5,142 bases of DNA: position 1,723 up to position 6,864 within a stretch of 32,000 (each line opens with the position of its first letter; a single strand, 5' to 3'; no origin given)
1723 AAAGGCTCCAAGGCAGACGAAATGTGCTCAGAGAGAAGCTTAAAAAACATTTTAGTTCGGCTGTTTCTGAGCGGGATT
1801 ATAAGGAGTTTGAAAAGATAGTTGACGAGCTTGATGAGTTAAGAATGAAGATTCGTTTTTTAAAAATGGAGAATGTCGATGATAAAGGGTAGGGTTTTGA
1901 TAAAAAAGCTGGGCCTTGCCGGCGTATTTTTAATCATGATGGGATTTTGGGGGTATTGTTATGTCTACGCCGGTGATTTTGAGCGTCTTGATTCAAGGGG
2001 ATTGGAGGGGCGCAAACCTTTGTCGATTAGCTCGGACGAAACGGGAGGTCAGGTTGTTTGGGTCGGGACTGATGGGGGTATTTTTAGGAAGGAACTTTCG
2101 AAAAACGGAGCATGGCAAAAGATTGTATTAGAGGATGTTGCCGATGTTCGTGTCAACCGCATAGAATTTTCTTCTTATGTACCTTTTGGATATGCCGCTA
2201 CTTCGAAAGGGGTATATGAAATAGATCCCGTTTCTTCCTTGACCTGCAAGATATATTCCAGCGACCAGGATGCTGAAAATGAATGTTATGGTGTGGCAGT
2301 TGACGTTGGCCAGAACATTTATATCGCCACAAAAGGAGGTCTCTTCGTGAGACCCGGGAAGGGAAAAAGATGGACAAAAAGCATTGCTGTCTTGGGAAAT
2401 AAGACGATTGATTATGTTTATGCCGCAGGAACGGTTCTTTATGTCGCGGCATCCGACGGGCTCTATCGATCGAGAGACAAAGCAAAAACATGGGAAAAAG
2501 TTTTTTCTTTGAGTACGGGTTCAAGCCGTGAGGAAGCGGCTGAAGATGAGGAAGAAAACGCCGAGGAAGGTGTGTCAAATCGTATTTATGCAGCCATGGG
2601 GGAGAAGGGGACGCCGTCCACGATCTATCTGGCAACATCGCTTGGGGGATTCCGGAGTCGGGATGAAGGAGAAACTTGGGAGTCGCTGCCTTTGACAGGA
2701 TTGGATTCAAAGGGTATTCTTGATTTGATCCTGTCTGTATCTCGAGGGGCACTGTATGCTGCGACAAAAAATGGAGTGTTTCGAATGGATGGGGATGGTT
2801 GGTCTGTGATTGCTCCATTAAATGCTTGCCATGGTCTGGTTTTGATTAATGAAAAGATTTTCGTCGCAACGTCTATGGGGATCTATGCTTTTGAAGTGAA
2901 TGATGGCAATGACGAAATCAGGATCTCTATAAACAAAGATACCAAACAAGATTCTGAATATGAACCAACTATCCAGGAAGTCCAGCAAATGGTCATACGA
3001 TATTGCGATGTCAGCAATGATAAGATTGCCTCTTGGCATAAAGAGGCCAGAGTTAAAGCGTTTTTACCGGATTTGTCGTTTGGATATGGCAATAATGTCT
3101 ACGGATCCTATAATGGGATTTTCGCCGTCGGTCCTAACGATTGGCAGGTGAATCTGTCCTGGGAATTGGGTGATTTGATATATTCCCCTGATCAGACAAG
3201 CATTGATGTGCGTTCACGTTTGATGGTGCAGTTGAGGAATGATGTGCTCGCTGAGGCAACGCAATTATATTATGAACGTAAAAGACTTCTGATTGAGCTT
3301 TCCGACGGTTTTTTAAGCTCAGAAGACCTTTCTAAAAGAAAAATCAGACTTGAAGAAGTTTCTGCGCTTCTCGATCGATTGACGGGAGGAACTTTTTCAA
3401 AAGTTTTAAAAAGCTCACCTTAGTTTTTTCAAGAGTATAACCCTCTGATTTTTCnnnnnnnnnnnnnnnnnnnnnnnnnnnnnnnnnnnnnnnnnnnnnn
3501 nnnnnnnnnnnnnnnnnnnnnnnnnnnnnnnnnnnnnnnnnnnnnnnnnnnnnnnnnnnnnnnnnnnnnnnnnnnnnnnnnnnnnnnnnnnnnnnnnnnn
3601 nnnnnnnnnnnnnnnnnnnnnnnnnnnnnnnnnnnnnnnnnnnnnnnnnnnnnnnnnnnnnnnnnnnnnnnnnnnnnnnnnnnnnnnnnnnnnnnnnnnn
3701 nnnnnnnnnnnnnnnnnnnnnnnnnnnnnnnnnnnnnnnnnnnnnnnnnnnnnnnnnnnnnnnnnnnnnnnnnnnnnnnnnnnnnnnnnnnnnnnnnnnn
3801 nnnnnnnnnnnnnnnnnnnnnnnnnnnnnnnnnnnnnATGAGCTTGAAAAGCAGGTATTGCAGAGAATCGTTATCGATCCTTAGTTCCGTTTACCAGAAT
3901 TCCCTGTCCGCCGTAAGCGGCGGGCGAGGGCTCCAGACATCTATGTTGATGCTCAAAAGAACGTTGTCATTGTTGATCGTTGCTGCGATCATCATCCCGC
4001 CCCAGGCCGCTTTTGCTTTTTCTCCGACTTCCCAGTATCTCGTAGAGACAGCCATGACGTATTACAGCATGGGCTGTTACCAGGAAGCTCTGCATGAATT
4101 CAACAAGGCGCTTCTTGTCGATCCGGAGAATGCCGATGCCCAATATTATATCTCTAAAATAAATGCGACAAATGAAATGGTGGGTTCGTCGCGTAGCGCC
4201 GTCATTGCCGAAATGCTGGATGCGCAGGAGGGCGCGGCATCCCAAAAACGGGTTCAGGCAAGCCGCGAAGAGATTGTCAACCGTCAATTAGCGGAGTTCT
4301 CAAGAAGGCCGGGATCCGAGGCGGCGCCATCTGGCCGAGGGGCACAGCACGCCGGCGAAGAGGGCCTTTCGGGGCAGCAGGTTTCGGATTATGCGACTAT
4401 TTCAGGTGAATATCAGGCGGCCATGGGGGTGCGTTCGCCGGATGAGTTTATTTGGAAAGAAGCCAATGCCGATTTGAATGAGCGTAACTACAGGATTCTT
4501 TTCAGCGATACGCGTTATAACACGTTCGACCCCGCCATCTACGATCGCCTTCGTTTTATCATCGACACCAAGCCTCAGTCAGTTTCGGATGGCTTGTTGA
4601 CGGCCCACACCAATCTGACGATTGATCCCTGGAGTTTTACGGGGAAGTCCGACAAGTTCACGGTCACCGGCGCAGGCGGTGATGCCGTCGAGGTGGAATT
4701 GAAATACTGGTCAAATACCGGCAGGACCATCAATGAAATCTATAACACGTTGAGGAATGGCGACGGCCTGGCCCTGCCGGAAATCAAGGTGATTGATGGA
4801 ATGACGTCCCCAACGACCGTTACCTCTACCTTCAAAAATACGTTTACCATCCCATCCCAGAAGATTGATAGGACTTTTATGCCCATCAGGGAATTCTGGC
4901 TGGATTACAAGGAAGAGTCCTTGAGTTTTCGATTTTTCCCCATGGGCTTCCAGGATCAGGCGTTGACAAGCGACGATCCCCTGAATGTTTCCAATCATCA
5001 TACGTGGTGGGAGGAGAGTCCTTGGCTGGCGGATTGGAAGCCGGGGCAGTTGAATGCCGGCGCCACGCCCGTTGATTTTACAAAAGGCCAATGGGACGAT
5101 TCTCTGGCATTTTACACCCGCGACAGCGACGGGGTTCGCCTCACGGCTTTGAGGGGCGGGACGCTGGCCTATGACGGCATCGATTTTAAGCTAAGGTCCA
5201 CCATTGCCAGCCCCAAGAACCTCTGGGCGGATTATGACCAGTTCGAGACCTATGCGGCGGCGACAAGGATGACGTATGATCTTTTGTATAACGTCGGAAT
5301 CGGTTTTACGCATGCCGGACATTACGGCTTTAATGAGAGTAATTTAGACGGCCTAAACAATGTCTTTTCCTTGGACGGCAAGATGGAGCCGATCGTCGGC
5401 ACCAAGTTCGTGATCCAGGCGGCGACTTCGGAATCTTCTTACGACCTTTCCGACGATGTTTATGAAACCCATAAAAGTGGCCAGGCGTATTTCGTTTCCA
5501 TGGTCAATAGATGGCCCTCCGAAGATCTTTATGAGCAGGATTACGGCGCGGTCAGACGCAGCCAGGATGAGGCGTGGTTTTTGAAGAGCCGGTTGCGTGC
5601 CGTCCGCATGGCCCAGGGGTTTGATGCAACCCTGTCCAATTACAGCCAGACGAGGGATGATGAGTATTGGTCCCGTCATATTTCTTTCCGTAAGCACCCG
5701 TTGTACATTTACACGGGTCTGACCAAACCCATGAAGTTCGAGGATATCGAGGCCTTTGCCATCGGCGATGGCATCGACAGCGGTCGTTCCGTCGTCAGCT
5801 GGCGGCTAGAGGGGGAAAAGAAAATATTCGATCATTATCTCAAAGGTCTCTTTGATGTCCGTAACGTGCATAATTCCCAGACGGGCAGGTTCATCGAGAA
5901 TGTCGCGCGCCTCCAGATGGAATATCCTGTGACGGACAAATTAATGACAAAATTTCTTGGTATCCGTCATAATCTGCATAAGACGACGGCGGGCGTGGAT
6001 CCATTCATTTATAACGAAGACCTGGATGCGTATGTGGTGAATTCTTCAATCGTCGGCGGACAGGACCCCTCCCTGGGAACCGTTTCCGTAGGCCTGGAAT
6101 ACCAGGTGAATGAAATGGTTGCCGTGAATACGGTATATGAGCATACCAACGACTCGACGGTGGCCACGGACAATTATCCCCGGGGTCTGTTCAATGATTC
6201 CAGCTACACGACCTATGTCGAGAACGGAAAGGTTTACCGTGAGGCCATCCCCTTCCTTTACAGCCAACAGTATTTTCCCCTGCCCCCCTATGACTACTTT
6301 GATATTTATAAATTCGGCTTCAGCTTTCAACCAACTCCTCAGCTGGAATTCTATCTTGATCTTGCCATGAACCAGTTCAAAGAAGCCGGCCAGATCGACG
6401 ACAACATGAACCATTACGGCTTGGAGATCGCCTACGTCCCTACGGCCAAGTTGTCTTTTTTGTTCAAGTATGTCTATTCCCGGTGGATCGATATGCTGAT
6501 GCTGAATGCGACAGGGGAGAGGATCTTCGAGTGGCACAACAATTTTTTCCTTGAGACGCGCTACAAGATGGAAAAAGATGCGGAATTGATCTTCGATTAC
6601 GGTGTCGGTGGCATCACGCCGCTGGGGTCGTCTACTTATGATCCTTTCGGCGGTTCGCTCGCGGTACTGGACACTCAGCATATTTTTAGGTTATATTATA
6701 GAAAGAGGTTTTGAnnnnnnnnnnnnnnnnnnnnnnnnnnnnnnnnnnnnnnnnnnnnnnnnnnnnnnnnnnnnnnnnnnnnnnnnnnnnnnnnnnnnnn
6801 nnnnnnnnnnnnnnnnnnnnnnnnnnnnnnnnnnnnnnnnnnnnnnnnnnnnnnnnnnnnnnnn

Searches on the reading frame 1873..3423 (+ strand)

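Call 74: search_protein_families(library=pfam, proteins=[window:1873-3423:+], max_evalue=0.001)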
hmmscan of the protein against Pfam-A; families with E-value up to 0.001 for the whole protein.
window:1873-3423:+ (516 aa): 1 family
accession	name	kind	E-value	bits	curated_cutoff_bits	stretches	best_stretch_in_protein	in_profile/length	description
PF19755.4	DUF6242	-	0.00041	20.7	29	0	145-207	151-217/217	Domain of unknown function (DUF6242)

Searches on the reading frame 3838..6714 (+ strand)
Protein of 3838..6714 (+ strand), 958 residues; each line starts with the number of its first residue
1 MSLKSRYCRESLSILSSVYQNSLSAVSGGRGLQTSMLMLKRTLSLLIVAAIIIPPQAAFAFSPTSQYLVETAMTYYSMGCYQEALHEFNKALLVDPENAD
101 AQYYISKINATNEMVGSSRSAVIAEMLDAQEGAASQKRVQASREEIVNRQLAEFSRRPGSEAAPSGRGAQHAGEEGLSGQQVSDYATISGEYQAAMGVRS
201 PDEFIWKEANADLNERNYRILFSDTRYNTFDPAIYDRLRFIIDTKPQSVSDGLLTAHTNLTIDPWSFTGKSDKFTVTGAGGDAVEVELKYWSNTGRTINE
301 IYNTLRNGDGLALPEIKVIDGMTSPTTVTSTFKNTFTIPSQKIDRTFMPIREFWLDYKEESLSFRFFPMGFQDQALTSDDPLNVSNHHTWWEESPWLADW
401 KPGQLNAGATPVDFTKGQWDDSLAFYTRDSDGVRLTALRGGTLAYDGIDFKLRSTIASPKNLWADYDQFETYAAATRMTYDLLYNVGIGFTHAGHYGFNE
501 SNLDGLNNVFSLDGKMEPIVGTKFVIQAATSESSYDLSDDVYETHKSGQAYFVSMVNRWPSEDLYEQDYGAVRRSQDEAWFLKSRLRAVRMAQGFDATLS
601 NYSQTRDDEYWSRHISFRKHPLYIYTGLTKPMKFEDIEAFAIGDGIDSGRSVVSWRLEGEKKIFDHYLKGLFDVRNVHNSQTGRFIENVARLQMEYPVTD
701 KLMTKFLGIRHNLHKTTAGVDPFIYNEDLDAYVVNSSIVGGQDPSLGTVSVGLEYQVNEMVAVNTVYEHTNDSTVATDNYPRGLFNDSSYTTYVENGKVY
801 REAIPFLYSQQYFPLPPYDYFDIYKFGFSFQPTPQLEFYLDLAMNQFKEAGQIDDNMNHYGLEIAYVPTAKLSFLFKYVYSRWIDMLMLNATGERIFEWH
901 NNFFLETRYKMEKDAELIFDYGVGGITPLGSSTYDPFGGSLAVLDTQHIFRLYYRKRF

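Call 74: search_protein_families(library=pfam, proteins=[window:3838-6714:+], max_evalue=0.001)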
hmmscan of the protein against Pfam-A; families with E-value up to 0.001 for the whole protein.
window:3838-6714:+ (958 aa): 3 families
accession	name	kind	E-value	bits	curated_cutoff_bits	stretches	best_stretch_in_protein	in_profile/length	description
PF07719.23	TPR_2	-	1.5e-05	25.2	27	1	67-98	3-34/34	Tetratricopeptide repeat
PF13414.12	TPR_11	-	3.3e-05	23.9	26.8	1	75-105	4-34/42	TPR repeat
PF00515.34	TPR_1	-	0.00013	22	27.8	1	72-98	8-34/34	Tetratricopeptide repeat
